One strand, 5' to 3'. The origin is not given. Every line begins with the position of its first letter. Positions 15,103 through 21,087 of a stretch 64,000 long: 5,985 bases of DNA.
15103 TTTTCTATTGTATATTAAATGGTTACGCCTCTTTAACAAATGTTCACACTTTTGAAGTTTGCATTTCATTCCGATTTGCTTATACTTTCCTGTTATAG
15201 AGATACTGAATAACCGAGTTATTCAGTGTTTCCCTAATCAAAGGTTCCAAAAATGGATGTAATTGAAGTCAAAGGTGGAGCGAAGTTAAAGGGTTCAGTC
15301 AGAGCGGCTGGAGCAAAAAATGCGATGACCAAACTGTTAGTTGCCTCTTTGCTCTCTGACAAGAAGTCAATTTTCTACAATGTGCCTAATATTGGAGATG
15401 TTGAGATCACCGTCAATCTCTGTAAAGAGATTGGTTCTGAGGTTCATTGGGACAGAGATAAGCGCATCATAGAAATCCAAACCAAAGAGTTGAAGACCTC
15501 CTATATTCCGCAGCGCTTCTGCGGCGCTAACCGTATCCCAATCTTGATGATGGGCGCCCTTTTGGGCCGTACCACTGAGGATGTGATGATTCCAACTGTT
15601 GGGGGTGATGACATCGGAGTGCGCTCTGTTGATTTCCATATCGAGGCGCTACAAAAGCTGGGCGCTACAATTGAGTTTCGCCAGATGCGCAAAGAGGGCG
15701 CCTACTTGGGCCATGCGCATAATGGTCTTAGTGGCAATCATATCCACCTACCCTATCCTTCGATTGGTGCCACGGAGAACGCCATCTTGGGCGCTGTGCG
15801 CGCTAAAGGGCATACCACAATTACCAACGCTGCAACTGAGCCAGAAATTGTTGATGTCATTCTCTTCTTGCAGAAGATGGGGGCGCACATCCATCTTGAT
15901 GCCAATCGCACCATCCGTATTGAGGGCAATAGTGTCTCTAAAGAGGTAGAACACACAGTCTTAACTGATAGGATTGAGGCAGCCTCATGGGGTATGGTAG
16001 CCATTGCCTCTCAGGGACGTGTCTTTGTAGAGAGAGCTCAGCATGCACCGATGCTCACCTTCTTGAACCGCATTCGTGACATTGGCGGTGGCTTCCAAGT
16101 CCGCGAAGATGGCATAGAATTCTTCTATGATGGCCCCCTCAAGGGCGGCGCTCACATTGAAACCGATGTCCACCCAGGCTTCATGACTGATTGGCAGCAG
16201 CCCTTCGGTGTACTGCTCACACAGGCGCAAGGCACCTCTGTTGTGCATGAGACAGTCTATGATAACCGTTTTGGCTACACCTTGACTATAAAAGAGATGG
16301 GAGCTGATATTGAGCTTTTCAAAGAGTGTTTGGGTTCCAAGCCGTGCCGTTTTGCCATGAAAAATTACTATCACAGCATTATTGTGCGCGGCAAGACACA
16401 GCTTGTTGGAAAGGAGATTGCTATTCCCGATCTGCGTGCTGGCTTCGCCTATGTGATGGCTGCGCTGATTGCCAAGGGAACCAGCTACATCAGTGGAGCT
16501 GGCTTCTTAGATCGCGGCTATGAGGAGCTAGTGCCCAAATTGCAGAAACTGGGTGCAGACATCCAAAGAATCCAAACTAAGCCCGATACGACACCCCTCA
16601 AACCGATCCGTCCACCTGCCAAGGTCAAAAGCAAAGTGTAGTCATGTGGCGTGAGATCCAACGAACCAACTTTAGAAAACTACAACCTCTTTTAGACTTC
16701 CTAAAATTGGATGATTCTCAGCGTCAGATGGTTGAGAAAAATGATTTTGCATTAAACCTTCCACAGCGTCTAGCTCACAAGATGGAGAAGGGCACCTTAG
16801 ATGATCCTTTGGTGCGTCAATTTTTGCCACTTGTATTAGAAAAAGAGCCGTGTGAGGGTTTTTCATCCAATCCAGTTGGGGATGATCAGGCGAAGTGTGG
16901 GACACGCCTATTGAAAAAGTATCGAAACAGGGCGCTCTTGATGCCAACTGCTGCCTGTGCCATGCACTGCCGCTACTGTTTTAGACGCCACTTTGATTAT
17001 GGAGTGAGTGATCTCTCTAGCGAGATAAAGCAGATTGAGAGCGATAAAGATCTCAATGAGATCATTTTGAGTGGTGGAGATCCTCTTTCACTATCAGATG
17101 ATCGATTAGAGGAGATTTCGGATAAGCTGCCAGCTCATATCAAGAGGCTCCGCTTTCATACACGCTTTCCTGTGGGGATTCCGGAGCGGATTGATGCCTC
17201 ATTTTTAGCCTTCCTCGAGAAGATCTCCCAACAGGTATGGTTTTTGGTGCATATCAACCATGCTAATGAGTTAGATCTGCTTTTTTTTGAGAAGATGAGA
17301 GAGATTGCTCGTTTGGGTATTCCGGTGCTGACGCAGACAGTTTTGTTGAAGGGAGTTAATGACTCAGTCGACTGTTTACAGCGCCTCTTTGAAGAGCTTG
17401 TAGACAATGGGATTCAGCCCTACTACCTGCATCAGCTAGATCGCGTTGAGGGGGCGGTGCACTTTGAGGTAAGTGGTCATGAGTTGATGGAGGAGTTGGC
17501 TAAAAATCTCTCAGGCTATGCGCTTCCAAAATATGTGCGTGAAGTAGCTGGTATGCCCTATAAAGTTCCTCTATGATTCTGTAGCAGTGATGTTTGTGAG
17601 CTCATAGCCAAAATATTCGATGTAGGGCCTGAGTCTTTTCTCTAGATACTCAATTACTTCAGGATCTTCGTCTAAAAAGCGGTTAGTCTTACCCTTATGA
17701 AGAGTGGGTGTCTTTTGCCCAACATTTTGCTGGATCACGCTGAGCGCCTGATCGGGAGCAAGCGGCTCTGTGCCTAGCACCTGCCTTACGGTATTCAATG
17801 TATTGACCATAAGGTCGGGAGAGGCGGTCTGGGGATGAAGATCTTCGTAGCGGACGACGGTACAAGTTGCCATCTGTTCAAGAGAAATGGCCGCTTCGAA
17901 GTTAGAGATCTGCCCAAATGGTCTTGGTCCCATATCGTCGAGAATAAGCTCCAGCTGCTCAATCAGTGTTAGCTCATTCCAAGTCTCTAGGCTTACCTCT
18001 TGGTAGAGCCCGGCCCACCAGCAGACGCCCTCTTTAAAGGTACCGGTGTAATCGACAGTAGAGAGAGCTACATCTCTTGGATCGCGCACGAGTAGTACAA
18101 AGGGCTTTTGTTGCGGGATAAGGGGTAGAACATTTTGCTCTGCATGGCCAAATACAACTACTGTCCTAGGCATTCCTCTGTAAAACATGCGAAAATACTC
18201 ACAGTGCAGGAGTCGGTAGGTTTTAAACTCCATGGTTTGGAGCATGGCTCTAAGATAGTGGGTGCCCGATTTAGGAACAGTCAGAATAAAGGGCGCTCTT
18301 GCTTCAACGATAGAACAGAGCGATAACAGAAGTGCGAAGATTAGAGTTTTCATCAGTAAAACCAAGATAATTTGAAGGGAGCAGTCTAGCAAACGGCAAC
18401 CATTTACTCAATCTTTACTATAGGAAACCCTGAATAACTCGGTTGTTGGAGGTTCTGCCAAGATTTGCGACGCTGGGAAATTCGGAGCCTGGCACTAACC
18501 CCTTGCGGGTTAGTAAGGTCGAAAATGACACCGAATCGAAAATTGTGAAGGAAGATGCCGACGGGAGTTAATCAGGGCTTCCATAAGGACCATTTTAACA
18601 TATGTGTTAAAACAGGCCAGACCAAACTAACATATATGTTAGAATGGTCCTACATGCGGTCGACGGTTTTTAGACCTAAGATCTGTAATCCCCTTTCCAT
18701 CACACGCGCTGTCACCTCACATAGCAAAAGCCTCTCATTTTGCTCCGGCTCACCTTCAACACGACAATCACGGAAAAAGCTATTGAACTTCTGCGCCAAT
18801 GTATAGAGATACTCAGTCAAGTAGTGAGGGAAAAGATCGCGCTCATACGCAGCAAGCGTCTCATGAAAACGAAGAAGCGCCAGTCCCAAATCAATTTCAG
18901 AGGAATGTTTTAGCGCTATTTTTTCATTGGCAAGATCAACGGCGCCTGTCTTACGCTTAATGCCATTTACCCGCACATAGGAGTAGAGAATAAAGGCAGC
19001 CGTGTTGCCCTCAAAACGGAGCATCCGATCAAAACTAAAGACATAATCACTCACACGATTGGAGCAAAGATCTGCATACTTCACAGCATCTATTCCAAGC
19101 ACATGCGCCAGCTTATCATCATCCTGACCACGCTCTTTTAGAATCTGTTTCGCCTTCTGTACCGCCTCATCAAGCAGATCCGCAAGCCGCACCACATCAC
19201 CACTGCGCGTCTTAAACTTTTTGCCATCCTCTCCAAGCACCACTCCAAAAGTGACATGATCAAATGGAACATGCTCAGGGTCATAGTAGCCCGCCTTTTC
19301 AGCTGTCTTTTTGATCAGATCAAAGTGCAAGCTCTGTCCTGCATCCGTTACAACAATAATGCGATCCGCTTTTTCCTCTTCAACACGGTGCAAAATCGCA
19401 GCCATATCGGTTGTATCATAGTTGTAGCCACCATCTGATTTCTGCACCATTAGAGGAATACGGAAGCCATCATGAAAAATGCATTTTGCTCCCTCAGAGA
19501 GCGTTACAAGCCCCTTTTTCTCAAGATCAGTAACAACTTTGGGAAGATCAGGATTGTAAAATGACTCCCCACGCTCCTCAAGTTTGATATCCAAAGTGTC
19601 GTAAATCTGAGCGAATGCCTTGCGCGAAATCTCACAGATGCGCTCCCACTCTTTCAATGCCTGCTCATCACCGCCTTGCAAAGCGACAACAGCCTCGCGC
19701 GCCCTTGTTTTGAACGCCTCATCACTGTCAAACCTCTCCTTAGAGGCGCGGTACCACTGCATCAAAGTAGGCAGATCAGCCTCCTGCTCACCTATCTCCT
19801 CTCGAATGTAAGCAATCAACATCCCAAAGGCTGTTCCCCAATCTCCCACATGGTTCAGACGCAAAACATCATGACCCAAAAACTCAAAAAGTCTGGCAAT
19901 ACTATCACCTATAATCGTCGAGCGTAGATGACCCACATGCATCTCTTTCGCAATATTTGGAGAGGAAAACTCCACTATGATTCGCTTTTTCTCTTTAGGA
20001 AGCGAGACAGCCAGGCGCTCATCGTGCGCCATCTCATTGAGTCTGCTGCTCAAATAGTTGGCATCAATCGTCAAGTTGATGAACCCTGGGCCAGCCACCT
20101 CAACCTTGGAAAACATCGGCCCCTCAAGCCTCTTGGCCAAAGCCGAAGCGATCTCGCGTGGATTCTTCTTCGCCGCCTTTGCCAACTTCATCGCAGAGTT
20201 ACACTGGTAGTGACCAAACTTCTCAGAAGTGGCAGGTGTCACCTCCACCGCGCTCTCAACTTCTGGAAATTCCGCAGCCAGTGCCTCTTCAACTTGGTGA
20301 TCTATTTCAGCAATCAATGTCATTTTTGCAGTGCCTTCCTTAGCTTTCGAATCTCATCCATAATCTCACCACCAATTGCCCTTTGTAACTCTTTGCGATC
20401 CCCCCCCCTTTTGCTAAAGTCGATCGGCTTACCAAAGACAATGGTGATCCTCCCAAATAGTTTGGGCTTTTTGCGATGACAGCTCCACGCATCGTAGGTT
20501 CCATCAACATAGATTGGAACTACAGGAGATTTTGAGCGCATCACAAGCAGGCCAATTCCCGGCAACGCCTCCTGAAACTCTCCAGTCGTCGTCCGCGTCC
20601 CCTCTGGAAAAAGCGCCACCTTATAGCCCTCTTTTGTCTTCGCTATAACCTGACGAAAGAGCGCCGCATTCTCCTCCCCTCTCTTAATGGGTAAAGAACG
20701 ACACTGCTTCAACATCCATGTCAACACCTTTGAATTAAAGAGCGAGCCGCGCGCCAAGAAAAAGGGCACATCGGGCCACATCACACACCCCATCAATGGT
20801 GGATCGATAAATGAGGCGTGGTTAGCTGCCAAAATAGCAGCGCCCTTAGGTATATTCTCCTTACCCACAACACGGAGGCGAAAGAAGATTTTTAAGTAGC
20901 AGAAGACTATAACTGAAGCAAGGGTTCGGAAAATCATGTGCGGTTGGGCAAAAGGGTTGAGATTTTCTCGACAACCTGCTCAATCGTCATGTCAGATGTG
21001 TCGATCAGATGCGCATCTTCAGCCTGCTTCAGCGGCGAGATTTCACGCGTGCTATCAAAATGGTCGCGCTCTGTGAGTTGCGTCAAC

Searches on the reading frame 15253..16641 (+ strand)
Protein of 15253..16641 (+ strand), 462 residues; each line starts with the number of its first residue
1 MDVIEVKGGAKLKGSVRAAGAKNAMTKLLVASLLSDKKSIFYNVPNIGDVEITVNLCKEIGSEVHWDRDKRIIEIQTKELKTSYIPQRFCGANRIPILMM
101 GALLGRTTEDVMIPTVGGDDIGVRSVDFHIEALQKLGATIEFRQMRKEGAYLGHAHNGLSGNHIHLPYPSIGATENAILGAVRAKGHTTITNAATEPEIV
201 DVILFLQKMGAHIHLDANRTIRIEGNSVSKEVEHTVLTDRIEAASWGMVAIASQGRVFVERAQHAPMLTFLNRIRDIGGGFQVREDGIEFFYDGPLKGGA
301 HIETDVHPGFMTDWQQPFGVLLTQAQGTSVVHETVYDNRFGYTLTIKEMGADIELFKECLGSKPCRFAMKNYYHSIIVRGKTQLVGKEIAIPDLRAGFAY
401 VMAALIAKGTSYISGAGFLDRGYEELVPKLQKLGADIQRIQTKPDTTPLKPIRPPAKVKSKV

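Call 12: search_protein_families(library=pfam, proteins=[window:15253-16641:+])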
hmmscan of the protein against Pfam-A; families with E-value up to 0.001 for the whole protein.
window:15253-16641:+ (462 aa): 1 family
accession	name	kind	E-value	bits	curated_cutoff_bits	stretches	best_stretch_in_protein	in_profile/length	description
PF00275.25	EPSP_synthase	-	8.6e-60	203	22.8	1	6-430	1-417/417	EPSP synthase (3-phosphoshikimate 1-carboxyvinyltransferase)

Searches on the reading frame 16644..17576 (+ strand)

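Call 45: search_protein_families(library=pfam, max_evalue=0.000001, proteins=[window:16644-17576:+])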
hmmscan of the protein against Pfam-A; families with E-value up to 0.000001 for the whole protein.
window:16644-17576:+ (310 aa): 1 family
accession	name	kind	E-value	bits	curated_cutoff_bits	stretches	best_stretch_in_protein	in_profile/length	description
PF04055.27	Radical_SAM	-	2.3e-08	34.8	29.5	1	101-241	3-157/166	Radical SAM superfamily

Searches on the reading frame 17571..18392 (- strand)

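Call 12: search_protein_families(library=pfam, proteins=[window:17571-18392:-])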
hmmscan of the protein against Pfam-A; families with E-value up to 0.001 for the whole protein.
window:17571-18392:- (273 aa): 1 family
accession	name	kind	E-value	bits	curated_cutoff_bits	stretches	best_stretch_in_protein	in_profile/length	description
PF00685.33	Sulfotransfer_1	-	0.00053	19.9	22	0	35-189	5-168/255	Sulfotransferase domain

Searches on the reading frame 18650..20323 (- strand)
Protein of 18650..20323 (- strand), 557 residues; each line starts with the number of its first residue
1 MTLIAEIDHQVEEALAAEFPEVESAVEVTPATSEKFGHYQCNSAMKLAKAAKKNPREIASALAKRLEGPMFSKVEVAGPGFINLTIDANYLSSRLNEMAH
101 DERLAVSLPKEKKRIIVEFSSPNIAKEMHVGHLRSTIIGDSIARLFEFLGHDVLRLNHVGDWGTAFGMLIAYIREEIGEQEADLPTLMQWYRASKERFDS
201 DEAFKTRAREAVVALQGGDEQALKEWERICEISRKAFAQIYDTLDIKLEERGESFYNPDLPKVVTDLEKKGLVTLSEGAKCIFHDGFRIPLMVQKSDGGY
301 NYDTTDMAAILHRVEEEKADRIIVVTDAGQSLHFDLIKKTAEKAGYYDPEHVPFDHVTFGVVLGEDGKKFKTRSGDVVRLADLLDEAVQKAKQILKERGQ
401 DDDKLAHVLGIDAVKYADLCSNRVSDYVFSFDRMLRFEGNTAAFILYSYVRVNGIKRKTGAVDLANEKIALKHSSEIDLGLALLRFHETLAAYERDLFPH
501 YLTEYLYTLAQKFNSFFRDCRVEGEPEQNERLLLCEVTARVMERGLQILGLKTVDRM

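Call 12: search_protein_families(library=pfam, proteins=[window:18650-20323:-])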
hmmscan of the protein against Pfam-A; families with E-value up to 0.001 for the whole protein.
window:18650-20323:- (557 aa): 4 families
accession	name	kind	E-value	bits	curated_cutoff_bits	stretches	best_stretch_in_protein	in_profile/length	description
PF00750.26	tRNA-synt_1d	-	1.1e-126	423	23.3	1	101-431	9-349/349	tRNA synthetases class I (R), catalytic domain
PF05746.21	DALR_1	-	3.7e-28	98.4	22.3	1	445-557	1-117/117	DALR anticodon binding domain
PF03485.21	Arg_tRNA_synt_N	-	2e-23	83.3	21.5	1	6-86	2-85/85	Arginyl tRNA synthetase N terminal domain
PF00133.28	tRNA-synt_1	-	0.00064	19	22.7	0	109-158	19-68/414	tRNA synthetases class I (I, L, M and V)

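Call 85: find_encoding_contigs(protein=window:18650-20323:-, flank=3000, max_places=10)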
Protein window:18650-20323:- (557 aa): 5 contigs read that carry it; 2 places shown.
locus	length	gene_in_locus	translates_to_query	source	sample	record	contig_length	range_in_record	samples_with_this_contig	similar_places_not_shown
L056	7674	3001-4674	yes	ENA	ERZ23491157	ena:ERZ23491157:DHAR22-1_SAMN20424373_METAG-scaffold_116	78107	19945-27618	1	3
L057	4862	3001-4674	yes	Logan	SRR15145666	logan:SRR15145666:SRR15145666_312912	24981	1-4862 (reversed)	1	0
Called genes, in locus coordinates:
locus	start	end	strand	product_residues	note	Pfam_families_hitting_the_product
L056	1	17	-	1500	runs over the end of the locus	PF22599:SecDF_P1_head, PF02355:SecD_SecF_C, PF03176:MMPL (weak), PF02355:SecD_SecF_C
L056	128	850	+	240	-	PF01255:Prenyltransf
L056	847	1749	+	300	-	PF01148:CTP_transf_1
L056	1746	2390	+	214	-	PF02224:Cytidylate_kin, PF13189:Cytidylate_kin2, PF13207:AAA_17 (faint), PF13238:AAA_18 (weak)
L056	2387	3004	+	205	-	PF01553:Acyltransferase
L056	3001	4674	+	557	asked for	PF03485:Arg_tRNA_synt_N, PF00750:tRNA-synt_1d, PF05746:DALR_1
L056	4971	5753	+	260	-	-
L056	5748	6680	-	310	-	PF04055:Radical_SAM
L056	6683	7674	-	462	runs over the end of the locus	PF00275:EPSP_synthase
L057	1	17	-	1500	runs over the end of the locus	PF22599:SecDF_P1_head, PF02355:SecD_SecF_C, PF03176:MMPL (weak), PF02355:SecD_SecF_C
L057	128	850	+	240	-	PF01255:Prenyltransf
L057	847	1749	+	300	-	PF01148:CTP_transf_1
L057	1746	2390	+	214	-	PF02224:Cytidylate_kin, PF13189:Cytidylate_kin2, PF13207:AAA_17 (faint), PF13238:AAA_18 (weak)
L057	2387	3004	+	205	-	PF01553:Acyltransferase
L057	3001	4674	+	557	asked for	PF03485:Arg_tRNA_synt_N, PF00750:tRNA-synt_1d, PF05746:DALR_1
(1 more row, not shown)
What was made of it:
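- Tried and rejected: Other assemblies of the argS locus are all filled (call 85).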

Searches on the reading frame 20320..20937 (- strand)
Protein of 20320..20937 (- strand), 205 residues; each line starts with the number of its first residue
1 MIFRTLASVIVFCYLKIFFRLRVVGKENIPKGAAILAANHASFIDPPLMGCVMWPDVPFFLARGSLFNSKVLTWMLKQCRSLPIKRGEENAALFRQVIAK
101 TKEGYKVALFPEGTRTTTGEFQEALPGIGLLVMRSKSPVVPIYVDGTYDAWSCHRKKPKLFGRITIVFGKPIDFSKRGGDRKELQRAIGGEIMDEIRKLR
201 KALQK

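Call 45: search_protein_families(library=pfam, max_evalue=0.000001, proteins=[window:20320-20937:-])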
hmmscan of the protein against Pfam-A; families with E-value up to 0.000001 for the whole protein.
window:20320-20937:- (205 aa): 1 family
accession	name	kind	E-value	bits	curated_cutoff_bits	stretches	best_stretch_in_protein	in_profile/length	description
PF01553.26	Acyltransferase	-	3.4e-25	88.8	23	1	20-144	1-131/132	Acyltransferase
